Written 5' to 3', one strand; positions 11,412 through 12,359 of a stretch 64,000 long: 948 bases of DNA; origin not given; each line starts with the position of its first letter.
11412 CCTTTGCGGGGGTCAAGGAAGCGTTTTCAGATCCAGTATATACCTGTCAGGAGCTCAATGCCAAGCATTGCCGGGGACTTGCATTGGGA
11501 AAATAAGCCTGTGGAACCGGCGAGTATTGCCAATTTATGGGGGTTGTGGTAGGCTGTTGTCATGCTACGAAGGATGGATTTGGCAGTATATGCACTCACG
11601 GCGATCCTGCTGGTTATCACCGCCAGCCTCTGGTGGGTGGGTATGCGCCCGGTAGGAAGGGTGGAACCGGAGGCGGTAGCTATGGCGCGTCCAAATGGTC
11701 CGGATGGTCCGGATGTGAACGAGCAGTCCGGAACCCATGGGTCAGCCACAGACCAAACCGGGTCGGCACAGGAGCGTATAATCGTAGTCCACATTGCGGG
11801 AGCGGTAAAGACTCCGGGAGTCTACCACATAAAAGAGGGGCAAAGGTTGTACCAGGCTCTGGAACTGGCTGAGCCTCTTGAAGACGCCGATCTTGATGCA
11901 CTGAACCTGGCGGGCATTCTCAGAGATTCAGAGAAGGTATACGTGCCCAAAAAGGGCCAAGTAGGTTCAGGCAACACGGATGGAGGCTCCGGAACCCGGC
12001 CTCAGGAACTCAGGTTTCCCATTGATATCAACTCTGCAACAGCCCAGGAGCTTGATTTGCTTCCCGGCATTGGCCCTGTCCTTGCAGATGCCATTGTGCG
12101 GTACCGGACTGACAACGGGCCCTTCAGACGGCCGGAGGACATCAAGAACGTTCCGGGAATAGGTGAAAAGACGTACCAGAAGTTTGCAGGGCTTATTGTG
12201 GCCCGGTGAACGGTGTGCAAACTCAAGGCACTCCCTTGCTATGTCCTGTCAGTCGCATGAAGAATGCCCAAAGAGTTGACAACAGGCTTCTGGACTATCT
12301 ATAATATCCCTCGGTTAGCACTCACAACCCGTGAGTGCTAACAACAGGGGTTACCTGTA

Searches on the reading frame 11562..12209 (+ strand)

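Call 65: search_protein_families(library=pfam, proteins=[window:11562-12209:+], max_evalue=0.00001)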
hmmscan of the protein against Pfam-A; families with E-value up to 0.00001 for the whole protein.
window:11562-12209:+ (215 aa): 2 families
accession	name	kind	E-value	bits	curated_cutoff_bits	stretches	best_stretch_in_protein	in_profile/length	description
PF12836.13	HHH_3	-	1.3e-21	76.9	27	1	154-212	6-64/65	Helix-hairpin-helix motif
PF00633.29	HHH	-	1.6e-10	40.7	24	0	156-181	5-30/30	Helix-hairpin-helix motif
